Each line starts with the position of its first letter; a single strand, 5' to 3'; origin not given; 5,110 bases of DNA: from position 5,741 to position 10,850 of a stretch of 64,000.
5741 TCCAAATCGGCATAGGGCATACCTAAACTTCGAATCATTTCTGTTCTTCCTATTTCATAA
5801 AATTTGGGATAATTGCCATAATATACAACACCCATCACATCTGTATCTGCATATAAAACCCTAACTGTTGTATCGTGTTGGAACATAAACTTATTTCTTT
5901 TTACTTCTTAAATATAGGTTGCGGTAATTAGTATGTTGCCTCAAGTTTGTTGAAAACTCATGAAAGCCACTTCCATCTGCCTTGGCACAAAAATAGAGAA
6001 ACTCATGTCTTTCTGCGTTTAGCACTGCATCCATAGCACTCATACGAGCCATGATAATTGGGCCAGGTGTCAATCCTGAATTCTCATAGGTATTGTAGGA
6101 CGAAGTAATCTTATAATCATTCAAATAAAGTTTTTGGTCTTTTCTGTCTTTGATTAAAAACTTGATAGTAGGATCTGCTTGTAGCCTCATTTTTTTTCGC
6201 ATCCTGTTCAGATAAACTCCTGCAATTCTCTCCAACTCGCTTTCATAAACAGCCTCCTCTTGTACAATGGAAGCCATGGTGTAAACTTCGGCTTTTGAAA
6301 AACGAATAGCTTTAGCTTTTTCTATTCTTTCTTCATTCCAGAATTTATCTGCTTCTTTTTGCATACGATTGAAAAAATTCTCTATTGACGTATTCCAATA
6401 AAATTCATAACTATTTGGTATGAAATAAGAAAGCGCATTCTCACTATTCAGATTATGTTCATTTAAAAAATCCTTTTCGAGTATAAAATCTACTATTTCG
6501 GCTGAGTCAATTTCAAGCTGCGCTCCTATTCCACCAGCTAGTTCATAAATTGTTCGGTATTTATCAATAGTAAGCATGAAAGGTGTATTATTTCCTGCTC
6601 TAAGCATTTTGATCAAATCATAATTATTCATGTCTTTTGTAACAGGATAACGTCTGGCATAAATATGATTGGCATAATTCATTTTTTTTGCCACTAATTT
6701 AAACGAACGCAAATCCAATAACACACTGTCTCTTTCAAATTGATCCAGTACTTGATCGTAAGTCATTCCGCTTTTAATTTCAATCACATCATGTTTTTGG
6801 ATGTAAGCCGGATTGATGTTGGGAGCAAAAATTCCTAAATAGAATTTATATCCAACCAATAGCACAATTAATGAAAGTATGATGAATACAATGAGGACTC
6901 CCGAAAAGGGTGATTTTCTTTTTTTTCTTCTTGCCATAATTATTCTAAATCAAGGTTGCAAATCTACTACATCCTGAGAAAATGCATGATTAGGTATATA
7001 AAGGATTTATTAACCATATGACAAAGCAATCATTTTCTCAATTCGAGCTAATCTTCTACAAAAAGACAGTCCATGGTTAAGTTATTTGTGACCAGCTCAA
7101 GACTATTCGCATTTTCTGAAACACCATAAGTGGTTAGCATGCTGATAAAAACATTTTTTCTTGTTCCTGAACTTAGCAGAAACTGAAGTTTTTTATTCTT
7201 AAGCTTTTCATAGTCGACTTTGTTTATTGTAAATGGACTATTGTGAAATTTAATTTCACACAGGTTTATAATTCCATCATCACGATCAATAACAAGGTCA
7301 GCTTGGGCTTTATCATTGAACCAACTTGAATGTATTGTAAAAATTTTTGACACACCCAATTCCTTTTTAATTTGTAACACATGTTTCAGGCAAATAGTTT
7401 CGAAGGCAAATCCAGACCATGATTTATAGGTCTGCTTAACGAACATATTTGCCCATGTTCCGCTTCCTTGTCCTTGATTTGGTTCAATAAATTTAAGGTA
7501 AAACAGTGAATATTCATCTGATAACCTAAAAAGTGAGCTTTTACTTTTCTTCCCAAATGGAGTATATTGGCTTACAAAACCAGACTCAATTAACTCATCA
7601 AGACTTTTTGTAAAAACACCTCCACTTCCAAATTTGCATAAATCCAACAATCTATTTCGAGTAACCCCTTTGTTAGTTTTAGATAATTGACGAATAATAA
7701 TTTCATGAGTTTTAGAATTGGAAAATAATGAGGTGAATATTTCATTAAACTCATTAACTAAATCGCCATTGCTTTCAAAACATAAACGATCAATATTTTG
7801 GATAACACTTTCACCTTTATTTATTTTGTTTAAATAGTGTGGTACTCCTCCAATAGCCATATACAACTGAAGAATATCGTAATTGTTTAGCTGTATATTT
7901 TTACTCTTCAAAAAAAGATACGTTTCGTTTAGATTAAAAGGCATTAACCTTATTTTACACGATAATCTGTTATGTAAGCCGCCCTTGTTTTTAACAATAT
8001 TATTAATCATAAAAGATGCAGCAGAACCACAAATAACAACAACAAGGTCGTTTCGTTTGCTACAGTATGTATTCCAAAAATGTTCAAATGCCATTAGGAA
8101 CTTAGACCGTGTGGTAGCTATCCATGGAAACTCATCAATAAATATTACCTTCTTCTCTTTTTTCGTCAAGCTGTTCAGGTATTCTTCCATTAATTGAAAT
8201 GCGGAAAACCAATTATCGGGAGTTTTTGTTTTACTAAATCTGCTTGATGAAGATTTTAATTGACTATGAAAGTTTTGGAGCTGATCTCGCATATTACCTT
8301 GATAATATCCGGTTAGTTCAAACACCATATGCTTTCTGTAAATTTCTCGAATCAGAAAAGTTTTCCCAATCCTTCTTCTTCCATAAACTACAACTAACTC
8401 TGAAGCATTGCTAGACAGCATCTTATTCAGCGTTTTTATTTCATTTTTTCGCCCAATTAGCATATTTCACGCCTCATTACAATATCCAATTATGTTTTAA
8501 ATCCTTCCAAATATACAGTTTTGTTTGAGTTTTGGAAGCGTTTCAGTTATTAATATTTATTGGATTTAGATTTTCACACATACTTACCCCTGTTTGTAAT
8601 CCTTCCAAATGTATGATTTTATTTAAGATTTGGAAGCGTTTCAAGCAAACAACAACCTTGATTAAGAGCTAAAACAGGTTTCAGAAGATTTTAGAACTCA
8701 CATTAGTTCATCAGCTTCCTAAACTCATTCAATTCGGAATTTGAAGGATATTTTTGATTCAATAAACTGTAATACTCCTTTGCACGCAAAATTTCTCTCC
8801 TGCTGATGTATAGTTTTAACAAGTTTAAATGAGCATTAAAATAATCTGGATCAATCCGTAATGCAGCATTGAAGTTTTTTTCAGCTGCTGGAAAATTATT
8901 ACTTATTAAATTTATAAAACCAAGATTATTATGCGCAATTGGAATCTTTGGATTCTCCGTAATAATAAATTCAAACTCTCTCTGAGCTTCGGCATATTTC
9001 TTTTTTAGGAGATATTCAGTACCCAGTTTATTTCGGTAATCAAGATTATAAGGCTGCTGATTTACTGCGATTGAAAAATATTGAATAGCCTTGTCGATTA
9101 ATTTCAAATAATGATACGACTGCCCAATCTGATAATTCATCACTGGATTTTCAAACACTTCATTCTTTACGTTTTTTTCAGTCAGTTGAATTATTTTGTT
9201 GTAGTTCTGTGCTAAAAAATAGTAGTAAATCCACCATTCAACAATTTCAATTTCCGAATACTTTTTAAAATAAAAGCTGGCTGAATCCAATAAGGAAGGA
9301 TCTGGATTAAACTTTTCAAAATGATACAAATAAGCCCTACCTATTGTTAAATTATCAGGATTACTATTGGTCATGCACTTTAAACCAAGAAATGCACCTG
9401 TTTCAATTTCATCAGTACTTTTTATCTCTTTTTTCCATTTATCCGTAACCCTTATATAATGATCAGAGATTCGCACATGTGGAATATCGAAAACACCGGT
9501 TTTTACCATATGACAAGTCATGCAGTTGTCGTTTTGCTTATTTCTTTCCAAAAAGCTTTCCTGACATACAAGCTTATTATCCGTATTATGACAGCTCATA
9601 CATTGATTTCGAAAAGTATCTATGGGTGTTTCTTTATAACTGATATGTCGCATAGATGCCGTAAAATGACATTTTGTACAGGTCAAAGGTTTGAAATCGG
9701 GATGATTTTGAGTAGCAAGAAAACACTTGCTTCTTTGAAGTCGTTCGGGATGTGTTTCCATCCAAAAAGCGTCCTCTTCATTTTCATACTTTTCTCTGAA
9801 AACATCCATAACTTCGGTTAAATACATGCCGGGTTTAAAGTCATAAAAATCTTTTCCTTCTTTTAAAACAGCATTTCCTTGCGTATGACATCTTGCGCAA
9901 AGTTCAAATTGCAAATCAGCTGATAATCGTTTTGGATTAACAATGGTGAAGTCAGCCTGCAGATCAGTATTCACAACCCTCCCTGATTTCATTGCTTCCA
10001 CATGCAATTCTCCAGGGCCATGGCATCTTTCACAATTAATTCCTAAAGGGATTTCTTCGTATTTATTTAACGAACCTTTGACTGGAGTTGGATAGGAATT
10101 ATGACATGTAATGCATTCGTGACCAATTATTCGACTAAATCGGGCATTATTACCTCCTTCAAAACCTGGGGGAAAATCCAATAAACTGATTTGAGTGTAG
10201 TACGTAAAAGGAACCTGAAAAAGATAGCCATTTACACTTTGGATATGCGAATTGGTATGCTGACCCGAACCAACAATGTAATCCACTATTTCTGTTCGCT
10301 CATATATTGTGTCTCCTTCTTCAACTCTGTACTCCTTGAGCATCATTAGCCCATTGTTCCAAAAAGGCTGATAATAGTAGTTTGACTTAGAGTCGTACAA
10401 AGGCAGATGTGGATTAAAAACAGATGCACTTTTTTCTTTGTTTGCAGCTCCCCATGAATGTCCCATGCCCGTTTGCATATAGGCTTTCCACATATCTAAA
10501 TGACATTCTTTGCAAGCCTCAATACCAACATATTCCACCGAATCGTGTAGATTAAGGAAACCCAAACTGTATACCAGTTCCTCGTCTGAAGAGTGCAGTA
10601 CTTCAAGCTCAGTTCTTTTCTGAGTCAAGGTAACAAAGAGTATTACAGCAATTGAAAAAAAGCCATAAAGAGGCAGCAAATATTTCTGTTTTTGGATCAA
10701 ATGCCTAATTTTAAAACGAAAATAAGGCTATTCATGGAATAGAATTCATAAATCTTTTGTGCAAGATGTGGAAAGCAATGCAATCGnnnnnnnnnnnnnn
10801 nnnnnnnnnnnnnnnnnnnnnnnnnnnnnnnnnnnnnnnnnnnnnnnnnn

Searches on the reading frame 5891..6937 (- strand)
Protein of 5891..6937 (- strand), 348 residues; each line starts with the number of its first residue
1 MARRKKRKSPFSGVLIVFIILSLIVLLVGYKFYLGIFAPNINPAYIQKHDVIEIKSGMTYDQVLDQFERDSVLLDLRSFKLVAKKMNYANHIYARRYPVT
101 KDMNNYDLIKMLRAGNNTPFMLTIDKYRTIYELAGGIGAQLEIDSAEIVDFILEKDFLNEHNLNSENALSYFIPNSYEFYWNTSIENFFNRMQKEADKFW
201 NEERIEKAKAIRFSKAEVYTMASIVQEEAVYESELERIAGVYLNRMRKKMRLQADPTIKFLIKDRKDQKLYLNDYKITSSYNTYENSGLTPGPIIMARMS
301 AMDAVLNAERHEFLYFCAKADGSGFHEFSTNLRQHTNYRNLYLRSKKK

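Call 47: search_protein_families(library=pfam, proteins=[window:5891-6937:-], max_evalue=0.00001)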
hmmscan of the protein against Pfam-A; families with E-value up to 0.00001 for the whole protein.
window:5891-6937:- (348 aa): 1 family
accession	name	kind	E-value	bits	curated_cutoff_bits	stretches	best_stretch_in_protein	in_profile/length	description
PF02618.21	YceG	-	2.7e-68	230.9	32.4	1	52-337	1-271/275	YceG-like family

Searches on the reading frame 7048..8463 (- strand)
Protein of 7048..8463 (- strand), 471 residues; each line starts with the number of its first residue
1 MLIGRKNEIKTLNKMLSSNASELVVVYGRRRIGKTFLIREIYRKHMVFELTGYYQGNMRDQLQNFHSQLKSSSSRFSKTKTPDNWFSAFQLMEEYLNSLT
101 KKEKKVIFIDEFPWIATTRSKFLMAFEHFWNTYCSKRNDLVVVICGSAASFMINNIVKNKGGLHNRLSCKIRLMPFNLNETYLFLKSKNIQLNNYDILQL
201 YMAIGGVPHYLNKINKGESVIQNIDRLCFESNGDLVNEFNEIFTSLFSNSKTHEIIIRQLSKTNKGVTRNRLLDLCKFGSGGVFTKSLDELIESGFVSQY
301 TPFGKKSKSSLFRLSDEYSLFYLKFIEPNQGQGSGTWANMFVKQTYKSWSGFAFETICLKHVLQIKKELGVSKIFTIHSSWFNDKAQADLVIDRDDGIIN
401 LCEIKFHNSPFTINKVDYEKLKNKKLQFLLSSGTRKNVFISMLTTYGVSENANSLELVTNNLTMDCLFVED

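Call 47: search_protein_families(library=pfam, proteins=[window:7048-8463:-], max_evalue=0.00001)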
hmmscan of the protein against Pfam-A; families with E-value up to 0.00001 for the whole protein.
window:7048-8463:- (471 aa): 5 families
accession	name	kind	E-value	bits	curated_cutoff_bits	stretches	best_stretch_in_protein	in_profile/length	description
PF01637.24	ATPase_2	-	1.4e-24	87.6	33.2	1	5-213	4-224/225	ATPase domain predominantly from Archaea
PF13173.12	AAA_14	-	8.5e-10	39.2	27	1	22-181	3-128/129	AAA domain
PF13191.12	AAA_16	-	3.2e-08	34.7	32.6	1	2-122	2-151/167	AAA ATPase domain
PF13401.12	AAA_22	-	6.1e-07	30.3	27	1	23-147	7-123/130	AAA domain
PF03008.20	DUF234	-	9.6e-07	29.6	22.5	1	322-408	1-91/100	Archaea bacterial proteins of unknown function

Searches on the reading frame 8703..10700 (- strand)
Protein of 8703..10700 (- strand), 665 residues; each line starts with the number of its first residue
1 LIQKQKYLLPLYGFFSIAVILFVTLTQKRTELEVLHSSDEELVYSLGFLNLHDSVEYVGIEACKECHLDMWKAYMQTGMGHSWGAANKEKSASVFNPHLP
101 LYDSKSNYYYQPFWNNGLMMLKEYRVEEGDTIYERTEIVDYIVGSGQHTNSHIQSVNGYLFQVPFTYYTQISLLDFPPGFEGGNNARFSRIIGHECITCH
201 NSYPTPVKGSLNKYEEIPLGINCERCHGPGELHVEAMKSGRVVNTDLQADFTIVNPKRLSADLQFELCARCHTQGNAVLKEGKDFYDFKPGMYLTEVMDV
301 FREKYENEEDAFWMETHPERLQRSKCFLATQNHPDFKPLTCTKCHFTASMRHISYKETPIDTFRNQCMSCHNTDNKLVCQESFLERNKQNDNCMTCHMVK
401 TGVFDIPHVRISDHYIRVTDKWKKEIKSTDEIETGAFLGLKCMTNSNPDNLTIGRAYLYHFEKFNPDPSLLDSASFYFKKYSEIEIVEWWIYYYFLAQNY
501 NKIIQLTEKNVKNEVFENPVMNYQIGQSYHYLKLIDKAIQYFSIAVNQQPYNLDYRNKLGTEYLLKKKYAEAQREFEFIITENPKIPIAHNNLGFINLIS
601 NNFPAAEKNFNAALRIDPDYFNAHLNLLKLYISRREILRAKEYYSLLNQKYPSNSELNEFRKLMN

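Call 21: search_protein_families(library=pfam, proteins=[window:8703-10700:-], max_evalue=0.00001)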
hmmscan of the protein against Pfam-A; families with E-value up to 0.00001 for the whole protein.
window:8703-10700:- (665 aa): 6 families
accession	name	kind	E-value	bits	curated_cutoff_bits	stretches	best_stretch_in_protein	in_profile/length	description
PF00515.34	TPR_1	-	1.8e-10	40.6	27.8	0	588-620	2-34/34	Tetratricopeptide repeat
PF07719.23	TPR_2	-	2.8e-09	36.8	27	0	588-620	2-34/34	Tetratricopeptide repeat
PF14522.11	Cytochrome_C7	-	6.2e-09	36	24.8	0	331-397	6-66/67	Cytochrome c7 and related cytochrome c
PF14559.12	TPR_19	-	1.6e-06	28.8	25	0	600-657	4-61/68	Tetratricopeptide repeat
PF13431.12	TPR_17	-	2.8e-06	27.6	24.4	0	610-640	2-32/34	Tetratricopeptide repeat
PF13432.12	TPR_16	-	3.8e-06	27.7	32.7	0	559-620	3-64/65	Tetratricopeptide repeat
